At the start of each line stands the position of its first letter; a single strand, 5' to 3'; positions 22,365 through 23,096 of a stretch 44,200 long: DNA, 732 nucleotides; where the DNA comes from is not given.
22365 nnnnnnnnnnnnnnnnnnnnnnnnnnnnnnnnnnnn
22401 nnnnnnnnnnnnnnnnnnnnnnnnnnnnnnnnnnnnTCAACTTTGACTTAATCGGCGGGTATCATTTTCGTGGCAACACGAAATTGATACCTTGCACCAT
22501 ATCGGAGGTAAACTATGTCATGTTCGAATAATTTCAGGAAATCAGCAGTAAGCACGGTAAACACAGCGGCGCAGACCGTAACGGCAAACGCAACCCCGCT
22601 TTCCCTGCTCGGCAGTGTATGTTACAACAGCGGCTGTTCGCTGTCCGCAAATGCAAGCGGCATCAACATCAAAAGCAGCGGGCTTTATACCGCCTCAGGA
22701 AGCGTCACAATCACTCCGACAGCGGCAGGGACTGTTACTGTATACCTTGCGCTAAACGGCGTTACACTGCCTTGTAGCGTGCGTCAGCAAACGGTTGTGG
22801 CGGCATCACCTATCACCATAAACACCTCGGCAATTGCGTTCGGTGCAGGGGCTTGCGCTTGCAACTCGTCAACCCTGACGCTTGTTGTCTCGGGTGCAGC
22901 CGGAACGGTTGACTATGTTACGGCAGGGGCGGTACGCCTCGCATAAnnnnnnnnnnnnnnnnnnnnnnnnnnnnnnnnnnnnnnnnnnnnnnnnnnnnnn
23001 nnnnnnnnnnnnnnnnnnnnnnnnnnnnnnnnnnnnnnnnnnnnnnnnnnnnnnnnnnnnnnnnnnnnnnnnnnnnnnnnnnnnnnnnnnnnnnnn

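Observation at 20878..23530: Terminator-insulated six-gene accessory module between the lysis and early genes, with a spore-coat or surface-fibre flavour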

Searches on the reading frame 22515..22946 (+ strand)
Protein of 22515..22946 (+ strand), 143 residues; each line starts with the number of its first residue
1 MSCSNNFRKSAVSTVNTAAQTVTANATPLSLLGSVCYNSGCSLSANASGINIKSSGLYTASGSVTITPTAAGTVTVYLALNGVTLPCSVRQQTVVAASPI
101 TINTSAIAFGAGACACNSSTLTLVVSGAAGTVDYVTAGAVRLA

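Call 4: search_protein_families(library=pfam, proteins=[window:22515-22946:+], max_evalue=1)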
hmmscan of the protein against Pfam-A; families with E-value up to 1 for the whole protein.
window:22515-22946:+ (143 aa): 1 family
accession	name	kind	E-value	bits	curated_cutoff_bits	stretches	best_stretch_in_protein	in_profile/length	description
PF13056.11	DUF3918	-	0.074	13.1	21.3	1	103-116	5-18/43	Protein of unknown function (DUF3918)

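Call 5: search_protein_families(library=phrogs, proteins=[window:22515-22946:+], max_evalue=0.1)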
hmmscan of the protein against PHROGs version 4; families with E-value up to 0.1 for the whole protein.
window:22515-22946:+ (143 aa): 1 family
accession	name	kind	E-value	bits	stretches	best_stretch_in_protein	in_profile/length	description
phrog_19344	-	unknown function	0.052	14.8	1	70-140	39-106/130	-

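Call 8: search_protein_families(library=ncbifam, proteins=[window:22515-22946:+], max_evalue=1)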
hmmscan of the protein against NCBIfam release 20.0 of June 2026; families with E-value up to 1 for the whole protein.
window:22515-22946:+ (143 aa): 1 family
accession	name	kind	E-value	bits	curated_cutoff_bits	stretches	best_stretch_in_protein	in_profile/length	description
NF010617.0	PRK14013.2-3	equivalog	0.09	12.2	613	1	52-139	209-296/350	hypothetical protein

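Call 9: search_solved_structures(query=window:22515-22946:+, max_evalue=10, show_alignments=2)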
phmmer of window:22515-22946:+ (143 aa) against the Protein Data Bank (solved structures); distinct sequences matched with E-value up to 10: 32.
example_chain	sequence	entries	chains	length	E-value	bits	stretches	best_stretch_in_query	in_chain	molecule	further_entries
4llq_A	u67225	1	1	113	0.17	15.5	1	34-81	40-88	mutated CH1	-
3u1s_H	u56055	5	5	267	0.2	15.2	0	35-81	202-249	Fab PGT145 Heavy chain | PGT145 heavy chain | PGT145 antibody, heavy chain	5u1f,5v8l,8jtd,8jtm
8dvd_H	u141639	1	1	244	0.23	15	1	35-81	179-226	PGT145 Heavy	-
5fhx_H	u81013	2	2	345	0.23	15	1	34-80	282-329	antibody fragment heavy-chain | CODV heavy-chain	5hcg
8flw_H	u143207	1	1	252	0.23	15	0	34-81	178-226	PGT145 DU303 Heavy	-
6vy4_C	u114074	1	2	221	0.24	15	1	34-81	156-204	Anti-Hendra receptor binding protein antibody HENV-32 Fab heavy chain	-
9d3d_H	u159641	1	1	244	0.24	15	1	35-81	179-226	PGT145 R100aS Heavy Chain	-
9yok_D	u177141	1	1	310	0.59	13.7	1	27-81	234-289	Fab-14 heavy chain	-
9au1_H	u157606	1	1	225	0.59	13.7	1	34-81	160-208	VIR-7229 Fab heavy chain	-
4lly_A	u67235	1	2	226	0.67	13.5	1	34-81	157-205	mutated Pertuzumab Fab heavy chain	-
9z9f_A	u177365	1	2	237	0.81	13.3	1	34-81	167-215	heavy chain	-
7oh1_E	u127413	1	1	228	0.84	13.2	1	34-81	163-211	FAB TT110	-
9axr_A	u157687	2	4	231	1.1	12.8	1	34-81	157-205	HY18-5B1_Ch Fab Heavy Chain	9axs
8i3s_H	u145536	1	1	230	1.3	12.6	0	34-81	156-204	Heavy chain od Fab 7B3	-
4xny_H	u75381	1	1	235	1.3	12.5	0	34-81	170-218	HEAVY CHAIN OF ANTIBODY VRC08C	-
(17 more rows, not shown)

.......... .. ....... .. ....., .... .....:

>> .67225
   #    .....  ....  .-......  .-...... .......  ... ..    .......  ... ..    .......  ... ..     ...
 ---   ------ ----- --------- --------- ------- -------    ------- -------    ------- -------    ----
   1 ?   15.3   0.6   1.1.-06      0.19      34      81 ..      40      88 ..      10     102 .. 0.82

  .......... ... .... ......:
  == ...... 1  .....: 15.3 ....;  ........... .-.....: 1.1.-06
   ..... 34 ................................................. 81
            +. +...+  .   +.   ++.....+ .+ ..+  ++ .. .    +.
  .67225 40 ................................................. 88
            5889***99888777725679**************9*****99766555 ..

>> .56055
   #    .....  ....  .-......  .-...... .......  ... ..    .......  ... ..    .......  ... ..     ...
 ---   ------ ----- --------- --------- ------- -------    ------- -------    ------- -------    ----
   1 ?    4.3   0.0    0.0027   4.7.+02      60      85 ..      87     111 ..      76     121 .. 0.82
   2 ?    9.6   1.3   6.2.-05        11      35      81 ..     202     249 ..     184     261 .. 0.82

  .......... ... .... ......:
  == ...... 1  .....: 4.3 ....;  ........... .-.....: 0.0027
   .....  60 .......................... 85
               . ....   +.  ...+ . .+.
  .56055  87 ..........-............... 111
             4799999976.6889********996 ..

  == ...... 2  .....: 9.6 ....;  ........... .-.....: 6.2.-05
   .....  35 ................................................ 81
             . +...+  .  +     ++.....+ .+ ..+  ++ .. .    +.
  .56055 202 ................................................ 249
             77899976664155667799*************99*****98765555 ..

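Call 12: find_homologous_proteins(query=window:22515-22946:+)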
Query window:22515-22946:+ (143 aa): 15 proteins with E <= 0.001 among 339 candidates.
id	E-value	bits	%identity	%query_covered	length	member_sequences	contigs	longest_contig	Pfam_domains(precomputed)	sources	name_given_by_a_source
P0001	5.3e-74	264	97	100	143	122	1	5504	-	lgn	-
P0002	6.8e-72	257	94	100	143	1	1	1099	-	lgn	-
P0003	1.1e-71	257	95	100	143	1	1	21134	-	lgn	-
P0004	1.3e-71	256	94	100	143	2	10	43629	-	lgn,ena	-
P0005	2.5e-71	255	95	100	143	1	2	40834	-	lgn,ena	-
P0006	1.0e-70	253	94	100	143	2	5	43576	-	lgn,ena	-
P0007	6.2e-70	251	92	100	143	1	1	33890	-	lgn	-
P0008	5.2e-48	180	93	71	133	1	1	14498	-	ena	-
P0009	6.6e-41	157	98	60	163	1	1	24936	-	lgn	-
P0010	1.5e-40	156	63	100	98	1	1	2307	-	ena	-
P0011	5.9e-40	154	65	100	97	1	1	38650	-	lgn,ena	-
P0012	1.3e-23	101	95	40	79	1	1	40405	-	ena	-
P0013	6.5e-20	90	44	100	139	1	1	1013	-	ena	-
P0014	5.9e-15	74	40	99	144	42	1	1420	-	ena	-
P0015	3.4e-6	45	33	100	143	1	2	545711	-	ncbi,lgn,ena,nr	ncbi:MAG: hypothetical protein DBY32_04210 [Phascolarctobacterium sp.]|nr:MAG: hypothetical protein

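Call 19: search_solved_structures(query=A1, max_evalue=10, show_alignments=3)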
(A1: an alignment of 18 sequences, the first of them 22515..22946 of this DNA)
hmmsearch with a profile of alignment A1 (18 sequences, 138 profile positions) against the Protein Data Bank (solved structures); distinct sequences matched with E-value up to 10: 18.
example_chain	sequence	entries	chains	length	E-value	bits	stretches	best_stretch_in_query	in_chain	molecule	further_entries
5kca_A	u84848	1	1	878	6.8e-09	39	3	5-85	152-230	Cerebellin-1,Cerebellin-1,Cerebellin-1,Glutamate receptor ionotropic, delta-2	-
3twi_A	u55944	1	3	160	0.00056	23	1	21-136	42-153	BclA protein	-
5kwr_A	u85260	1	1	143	0.043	16.9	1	5-85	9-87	Cerebellin-1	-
5kc5_A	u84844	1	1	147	0.046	16.8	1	5-85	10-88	Cerebellin-1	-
5kc6_A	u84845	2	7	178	0.067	16.3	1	5-85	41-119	Cerebellin-1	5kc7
5h48_A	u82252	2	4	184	0.073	16.2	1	5-85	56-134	Cerebellin-1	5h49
1ksr_A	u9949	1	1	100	0.27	14.3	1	52-90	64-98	GELATION FACTOR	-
4zch_A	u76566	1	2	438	0.47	13.6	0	31-59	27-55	Tumor necrosis factor ligand superfamily member 13,Tumor necrosis factor ligand superfamil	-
1wlh_A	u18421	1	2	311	0.48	13.5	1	52-90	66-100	Gelation factor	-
1yq5_A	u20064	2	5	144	0.94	12.6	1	30-136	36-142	Minor capsid protein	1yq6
6q5u_O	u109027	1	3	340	1.1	12.4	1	30-137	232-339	Spike protein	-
4qq2_A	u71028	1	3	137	1.2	12.3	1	24-87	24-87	C1q-related factor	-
9lkk_A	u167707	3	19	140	1.2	12.2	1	24-87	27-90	C1q-related factor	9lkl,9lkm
4d7y_A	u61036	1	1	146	1.3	12.1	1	24-87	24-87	C1Q-RELATED FACTOR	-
6lbe_B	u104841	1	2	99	1.5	11.9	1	68-87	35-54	Beta-2-microglobulin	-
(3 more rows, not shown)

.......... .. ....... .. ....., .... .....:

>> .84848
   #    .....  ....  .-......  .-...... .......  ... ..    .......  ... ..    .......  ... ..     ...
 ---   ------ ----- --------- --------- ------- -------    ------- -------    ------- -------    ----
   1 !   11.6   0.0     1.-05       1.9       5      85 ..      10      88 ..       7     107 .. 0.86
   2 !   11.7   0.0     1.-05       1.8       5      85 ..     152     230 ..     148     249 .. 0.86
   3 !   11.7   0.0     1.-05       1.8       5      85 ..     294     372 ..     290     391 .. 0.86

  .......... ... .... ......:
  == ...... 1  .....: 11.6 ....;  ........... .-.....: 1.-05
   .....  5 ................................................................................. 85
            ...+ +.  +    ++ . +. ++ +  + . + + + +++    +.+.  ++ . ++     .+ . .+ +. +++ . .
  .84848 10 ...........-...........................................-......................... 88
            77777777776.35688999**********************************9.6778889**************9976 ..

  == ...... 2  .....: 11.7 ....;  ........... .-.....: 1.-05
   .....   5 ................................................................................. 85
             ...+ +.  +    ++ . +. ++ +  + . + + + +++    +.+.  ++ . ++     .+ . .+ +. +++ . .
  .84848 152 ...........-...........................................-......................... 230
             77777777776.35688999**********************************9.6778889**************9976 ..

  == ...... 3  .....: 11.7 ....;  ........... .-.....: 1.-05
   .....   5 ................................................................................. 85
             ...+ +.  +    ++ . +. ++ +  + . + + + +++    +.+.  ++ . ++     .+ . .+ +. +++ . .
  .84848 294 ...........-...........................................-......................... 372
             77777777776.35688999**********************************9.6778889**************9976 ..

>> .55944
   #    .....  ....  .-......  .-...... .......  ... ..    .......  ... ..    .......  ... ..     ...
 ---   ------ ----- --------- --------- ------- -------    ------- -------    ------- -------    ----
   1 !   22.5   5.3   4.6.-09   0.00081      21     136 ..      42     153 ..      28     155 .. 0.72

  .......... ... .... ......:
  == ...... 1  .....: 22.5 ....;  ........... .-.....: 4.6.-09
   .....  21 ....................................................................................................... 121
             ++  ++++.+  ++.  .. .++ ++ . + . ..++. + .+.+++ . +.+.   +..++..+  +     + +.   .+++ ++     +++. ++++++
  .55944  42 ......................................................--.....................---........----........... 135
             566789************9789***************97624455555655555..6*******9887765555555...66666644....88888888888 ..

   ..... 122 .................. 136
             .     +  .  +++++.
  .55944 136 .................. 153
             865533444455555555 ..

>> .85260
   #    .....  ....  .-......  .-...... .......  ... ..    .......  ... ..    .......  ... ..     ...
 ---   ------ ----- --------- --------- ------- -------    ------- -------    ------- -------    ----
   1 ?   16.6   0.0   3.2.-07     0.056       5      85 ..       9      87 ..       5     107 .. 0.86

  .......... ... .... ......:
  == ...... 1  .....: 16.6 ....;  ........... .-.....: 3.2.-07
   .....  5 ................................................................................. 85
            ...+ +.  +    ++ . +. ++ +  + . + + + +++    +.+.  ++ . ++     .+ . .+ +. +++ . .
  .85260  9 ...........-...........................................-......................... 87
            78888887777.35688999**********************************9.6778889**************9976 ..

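Call 23: search_protein_families(library=pfam, alignment_id=A1, max_evalue=1)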
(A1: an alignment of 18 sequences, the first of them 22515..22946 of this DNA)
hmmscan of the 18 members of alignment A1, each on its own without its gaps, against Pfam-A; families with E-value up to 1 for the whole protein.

A. member 1, window:22515-22946:+ (143 aa): 1 family
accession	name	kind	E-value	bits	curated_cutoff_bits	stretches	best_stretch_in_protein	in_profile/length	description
PF13056.11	DUF3918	-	0.074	13.1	21.3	1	103-116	5-18/43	Protein of unknown function (DUF3918)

B. families by the number of members that match (of 18 scanned): 15 families
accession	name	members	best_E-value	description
PF18573.7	BclA_C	12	9.4e-08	BclA C-terminal domain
PF14686.12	fn3_3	4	1.5e-05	Polysaccharide lyase family 4, domain II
PF00630.25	Filamin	4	0.025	Filamin/ABP280 repeat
PF05528.17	Acc5b_avian_CoV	2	0.0033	Accessory protein 5b, avian coronavirus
PF04151.21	PPC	2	0.19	Bacterial pre-peptidase C-terminal domain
PF20606.3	DUF6799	1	0.0061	Domain of unknown function (DUF6799)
PF22460.2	Neopullulanase-like_C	1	0.038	Neopullulanase-like, C-terminal domain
PF14525.12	AraC_binding_2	1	0.05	AraC-binding-like domain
PF13056.11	DUF3918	1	0.074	Protein of unknown function (DUF3918)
PF14330.11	DUF4387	1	0.13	Domain of unknown function (DUF4387)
PF03442.20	CBM_X2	1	0.17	Carbohydrate binding domain X2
PF11492.14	Dicistro_VP4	1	0.28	Cricket paralysis virus, VP4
PF23212.2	DUF7064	1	0.32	Domain of unknown function (DUF7064)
PF01766.23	Birna_VP2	1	0.55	Birnavirus VP2 protein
PF22692.1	LlgE_F_G_D1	1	0.68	Flagellar hook protein FlgE/F/G D1 domain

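Call 43: search_protein_families(library=padloc, proteins=[window:22515-22946:+], max_evalue=0.1)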
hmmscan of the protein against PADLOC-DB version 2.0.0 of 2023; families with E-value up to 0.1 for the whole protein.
window:22515-22946:+ (143 aa): 0 families

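Call 77: find_encoding_contigs(protein=P0015, flank=8000, max_places=2)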
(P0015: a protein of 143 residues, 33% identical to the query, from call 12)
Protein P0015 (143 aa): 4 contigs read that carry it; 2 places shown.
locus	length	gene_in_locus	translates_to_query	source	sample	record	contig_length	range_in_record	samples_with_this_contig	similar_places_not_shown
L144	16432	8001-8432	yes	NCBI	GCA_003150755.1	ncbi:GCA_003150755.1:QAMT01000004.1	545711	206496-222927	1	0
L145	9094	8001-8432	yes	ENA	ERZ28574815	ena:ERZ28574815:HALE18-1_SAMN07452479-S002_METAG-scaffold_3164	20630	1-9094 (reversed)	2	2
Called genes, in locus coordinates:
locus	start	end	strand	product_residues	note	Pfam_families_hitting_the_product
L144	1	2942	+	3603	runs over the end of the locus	PF01464:SLT (weak), PF18809:PBECR1, PF00270:DEAD (faint), PF04851:ResIII, PF00271:Helicase_C (faint), PF05175:MTS (faint), PF18857:LPD38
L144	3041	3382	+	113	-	-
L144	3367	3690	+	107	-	-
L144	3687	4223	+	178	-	PF01510:Amidase_2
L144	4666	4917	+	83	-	PF19791:DUF6275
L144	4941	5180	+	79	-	-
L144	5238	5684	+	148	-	-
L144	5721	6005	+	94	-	-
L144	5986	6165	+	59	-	-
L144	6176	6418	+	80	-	PF07638:Sigma70_ECF (weak), PF00196:GerE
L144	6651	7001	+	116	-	-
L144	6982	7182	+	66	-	-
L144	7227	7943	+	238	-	-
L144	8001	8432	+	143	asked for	-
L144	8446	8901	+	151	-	PF25223:DUF7841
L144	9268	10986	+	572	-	PF00664:ABC_membrane, PF02463:SMC_N (weak), PF00005:ABC_tran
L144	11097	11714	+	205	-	PF01618:MotA_ExbB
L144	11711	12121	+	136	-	PF02472:ExbD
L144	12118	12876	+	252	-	PF03544:TonB_C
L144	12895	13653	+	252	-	PF00142:Fer4_NifH, PF01656:CbiA, PF10609:ParA (weak), PF13614:AAA_31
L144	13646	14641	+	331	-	PF01497:Peripla_BP_2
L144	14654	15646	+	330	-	PF01032:FecCD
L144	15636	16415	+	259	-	PF00005:ABC_tran, PF02463:SMC_N (faint), PF09818:ABC_ATPase (faint), PF13175:AAA_15 (weak), PF13476:AAA_23 (faint), PF13555:AAA_29 (weak), PF13304:AAA_21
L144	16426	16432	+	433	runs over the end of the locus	PF00148:Oxidored_nitro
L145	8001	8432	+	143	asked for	-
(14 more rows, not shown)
